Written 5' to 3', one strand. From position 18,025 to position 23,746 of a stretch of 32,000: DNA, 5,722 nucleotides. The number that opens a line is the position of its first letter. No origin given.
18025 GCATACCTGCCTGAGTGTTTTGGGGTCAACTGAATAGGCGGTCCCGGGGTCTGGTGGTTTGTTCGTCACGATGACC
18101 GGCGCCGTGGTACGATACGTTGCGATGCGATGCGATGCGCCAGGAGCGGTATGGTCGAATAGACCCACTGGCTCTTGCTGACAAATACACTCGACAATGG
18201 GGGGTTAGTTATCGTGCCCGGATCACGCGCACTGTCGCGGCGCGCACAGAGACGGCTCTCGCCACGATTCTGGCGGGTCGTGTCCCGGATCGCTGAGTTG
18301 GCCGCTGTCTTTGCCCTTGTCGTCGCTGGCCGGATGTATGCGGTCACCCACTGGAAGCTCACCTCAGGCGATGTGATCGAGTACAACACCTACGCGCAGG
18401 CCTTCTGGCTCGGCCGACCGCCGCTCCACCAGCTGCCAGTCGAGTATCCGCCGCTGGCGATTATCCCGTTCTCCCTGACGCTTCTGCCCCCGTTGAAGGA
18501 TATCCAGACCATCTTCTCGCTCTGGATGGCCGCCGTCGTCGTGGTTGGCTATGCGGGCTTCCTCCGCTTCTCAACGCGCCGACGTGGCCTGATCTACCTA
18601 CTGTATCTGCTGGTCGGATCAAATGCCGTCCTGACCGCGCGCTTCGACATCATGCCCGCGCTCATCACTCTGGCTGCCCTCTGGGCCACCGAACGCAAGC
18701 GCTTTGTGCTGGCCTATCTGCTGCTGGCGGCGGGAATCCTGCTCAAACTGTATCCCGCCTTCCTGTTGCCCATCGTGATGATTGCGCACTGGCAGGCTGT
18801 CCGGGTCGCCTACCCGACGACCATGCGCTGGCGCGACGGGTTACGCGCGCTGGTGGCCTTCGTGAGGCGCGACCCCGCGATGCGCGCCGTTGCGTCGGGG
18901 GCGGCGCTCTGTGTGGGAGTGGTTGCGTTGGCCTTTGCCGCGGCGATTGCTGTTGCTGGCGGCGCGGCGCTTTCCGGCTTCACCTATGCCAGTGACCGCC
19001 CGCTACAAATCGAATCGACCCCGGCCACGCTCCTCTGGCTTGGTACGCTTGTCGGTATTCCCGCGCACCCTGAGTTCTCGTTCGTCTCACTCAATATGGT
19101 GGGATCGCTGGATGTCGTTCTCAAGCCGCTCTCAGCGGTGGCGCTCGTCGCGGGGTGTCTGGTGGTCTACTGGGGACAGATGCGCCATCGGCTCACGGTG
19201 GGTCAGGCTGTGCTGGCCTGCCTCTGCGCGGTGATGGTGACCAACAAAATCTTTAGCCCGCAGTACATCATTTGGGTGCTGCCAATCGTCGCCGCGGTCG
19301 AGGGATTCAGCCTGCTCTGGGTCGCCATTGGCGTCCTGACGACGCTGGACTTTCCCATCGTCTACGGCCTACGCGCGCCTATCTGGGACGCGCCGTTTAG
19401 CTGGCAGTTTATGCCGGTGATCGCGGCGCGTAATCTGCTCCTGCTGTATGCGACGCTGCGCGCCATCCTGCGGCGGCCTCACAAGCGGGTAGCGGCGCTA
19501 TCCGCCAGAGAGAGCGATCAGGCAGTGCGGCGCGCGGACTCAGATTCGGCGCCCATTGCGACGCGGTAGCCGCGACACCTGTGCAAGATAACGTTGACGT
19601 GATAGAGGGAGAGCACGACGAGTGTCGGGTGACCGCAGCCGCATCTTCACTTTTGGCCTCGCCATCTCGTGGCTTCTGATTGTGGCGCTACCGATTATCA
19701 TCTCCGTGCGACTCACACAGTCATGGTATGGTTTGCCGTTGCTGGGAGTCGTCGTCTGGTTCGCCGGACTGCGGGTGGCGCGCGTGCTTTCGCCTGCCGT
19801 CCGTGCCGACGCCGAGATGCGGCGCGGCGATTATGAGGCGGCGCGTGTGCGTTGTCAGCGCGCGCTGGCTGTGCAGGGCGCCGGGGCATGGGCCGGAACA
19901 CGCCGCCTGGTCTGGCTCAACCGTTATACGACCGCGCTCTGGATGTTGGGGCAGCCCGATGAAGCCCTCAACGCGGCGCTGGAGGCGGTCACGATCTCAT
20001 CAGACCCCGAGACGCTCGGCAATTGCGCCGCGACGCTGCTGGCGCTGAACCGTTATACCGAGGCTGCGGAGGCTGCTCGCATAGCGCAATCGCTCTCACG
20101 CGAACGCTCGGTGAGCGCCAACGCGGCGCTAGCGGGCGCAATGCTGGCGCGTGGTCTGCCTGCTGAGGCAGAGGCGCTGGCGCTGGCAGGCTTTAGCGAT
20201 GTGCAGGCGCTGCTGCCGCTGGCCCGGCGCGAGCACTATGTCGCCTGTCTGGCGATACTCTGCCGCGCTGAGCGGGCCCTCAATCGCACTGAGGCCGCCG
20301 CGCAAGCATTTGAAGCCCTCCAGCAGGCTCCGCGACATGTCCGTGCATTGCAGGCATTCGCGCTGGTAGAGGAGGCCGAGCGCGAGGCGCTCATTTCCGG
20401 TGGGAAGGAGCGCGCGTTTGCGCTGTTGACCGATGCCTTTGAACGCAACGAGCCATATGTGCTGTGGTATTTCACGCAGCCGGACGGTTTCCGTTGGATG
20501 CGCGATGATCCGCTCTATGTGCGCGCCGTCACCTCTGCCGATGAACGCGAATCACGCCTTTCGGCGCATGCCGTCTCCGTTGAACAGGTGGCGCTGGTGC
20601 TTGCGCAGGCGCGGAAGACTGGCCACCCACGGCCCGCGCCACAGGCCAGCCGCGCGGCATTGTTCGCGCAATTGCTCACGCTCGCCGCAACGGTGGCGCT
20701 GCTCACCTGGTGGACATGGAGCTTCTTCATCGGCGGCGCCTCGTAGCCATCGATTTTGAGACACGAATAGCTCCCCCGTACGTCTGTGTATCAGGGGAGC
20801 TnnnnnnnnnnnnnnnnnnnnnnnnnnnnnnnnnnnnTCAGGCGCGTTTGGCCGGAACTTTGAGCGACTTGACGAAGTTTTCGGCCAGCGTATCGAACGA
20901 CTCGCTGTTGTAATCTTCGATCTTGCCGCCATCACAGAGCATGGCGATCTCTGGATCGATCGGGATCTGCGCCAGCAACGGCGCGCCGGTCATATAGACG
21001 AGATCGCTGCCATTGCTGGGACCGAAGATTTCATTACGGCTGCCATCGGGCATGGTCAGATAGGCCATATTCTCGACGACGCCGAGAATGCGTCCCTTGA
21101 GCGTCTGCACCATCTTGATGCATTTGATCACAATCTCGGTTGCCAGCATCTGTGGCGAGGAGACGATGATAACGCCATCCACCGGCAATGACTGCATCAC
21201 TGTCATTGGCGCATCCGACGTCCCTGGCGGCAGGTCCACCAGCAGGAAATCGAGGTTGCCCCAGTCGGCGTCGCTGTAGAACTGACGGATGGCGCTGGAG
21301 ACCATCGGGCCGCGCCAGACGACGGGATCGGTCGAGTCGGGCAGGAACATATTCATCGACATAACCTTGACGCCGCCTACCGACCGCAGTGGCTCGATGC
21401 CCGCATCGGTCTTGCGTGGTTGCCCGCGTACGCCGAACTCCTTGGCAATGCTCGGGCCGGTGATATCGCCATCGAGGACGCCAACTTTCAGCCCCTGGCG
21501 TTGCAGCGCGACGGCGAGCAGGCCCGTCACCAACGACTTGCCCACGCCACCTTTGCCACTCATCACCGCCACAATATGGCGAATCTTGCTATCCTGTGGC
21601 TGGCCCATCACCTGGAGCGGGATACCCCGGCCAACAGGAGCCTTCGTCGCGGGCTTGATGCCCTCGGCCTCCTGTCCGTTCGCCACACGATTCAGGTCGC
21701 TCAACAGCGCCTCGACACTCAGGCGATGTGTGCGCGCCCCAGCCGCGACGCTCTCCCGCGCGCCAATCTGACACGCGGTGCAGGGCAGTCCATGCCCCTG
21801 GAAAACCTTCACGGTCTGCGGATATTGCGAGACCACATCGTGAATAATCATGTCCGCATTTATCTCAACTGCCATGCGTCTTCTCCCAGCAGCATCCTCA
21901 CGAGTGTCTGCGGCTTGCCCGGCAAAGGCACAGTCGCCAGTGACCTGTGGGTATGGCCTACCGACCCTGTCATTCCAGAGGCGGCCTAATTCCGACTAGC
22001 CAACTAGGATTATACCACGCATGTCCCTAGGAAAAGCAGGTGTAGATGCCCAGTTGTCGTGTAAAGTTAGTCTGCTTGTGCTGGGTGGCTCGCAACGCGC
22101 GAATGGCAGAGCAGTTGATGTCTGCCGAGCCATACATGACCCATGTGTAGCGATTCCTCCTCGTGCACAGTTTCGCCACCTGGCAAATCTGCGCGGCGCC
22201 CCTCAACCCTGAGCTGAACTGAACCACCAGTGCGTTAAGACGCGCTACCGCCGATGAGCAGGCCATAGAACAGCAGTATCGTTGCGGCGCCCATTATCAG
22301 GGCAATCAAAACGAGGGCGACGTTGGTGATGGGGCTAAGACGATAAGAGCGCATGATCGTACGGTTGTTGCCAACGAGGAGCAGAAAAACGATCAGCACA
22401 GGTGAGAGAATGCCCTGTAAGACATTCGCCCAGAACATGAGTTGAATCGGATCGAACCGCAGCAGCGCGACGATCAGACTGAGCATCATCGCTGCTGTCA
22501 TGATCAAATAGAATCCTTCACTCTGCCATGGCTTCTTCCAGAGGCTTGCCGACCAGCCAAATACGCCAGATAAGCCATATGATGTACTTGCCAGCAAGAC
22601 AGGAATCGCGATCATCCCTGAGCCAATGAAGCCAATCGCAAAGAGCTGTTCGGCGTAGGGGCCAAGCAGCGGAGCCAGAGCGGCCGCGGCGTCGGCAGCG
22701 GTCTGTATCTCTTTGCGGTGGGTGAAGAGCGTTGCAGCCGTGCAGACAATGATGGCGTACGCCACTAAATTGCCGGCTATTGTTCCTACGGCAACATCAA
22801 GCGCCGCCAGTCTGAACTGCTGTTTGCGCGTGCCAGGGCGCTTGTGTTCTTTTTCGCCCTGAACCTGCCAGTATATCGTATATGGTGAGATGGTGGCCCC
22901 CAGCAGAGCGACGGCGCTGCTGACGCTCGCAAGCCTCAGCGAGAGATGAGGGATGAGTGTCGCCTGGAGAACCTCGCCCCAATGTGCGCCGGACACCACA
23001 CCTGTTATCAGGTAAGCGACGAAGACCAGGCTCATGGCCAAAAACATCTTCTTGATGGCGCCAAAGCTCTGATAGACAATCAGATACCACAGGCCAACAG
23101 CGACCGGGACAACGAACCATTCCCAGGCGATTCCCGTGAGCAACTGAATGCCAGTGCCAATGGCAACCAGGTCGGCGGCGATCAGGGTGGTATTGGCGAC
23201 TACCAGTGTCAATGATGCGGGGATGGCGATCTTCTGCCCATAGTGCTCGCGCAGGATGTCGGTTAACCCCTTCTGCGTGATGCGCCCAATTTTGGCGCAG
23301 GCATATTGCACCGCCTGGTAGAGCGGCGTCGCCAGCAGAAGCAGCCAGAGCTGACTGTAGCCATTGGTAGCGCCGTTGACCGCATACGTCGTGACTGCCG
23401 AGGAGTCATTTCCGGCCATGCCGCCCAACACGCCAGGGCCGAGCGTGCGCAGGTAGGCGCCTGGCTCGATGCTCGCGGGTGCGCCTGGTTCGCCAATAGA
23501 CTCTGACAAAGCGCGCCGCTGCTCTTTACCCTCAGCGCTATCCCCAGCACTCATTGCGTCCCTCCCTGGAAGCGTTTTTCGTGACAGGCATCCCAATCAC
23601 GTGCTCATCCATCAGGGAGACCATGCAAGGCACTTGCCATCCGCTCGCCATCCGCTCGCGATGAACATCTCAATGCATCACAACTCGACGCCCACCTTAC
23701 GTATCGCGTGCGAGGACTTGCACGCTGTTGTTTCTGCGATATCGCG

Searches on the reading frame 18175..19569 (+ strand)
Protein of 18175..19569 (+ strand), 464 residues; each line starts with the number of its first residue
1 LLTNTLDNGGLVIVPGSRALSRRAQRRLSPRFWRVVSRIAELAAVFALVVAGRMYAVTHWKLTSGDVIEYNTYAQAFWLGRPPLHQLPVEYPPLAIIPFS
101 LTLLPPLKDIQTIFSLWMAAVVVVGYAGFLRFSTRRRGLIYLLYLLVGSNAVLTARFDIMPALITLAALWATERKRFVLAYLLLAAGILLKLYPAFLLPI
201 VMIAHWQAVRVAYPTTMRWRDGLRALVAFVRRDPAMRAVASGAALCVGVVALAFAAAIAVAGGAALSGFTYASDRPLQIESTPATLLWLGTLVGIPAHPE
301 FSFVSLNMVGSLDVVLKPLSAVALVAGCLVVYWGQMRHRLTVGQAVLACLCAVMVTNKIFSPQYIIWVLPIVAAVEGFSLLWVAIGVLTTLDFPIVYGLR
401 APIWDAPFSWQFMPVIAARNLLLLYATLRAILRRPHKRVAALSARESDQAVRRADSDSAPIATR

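Call 19: search_protein_families(library=pfam, proteins=[window:18175-19569:+], max_evalue=0.001)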
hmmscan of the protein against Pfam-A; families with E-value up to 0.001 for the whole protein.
window:18175-19569:+ (464 aa): 1 family
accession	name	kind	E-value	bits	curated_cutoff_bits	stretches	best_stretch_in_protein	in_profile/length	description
PF09594.16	GT87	-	7.1e-07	29.7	25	1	91-212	3-132/237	Glycosyltransferase family 87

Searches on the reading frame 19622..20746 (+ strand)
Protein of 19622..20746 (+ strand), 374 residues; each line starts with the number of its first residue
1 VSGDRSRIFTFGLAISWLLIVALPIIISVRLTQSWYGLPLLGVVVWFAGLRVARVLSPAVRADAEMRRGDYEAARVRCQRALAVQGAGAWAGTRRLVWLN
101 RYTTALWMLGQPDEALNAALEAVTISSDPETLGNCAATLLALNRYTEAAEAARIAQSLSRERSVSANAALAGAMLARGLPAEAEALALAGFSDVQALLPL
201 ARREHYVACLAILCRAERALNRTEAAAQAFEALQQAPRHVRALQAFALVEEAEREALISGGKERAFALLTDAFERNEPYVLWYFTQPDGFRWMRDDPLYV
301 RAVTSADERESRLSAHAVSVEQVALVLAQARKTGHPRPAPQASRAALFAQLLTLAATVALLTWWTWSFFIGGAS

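Call 19: search_protein_families(library=pfam, proteins=[window:19622-20746:+], max_evalue=0.001)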
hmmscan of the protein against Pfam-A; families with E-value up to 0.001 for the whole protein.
window:19622-20746:+ (374 aa): 4 families
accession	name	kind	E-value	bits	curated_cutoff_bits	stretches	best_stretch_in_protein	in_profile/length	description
PF13424.12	TPR_12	-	3.3e-05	24.4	30.1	1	61-125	9-74/77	Tetratricopeptide repeat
PF13428.12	TPR_14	-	6.7e-05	23.6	23.5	0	209-247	3-42/44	Tetratricopeptide repeat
PF00515.34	TPR_1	-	0.00018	21.6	27.8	0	130-153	2-25/34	Tetratricopeptide repeat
PF07719.23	TPR_2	-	0.00029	21.2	27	0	61-83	7-29/34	Tetratricopeptide repeat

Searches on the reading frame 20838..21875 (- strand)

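Call 19: search_protein_families(library=pfam, proteins=[window:20838-21875:-], max_evalue=0.001)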
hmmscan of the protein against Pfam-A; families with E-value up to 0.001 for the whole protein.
window:20838-21875:- (345 aa): 6 families
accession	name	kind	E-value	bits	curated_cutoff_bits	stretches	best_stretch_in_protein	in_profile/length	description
PF10609.15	ParA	-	6.4e-83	278.4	27.1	1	97-325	1-232/246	NUBPL iron-transfer P-loop NTPase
PF08984.16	DUF1858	-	1.2e-11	44.9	32.2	1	5-57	1-58/59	Domain of unknown function (DUF1858)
PF01656.29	CbiA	-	1e-09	38.9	25.4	1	102-270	1-82/125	CobQ/CobB/MinD/ParA nucleotide binding domain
PF13614.12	AAA_31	-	8.9e-08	32.7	27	1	100-138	2-40/177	AAA domain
PF09140.17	MipZ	-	2.1e-05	24.4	20.7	1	100-154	1-55/262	ATPase MipZ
PF01583.26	APS_kinase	-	0.00058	20.4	21.1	1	102-157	4-59/152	Adenylylsulphate kinase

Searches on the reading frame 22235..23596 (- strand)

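Call 19: search_protein_families(library=pfam, proteins=[window:22235-23596:-], max_evalue=0.001)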
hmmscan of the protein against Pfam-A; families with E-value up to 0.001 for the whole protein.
window:22235-23596:- (453 aa): 1 family
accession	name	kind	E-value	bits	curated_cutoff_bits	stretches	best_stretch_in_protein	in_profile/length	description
PF01566.24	Nramp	-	7.3e-75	252.7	29.8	1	68-421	1-356/357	Natural resistance-associated macrophage protein-like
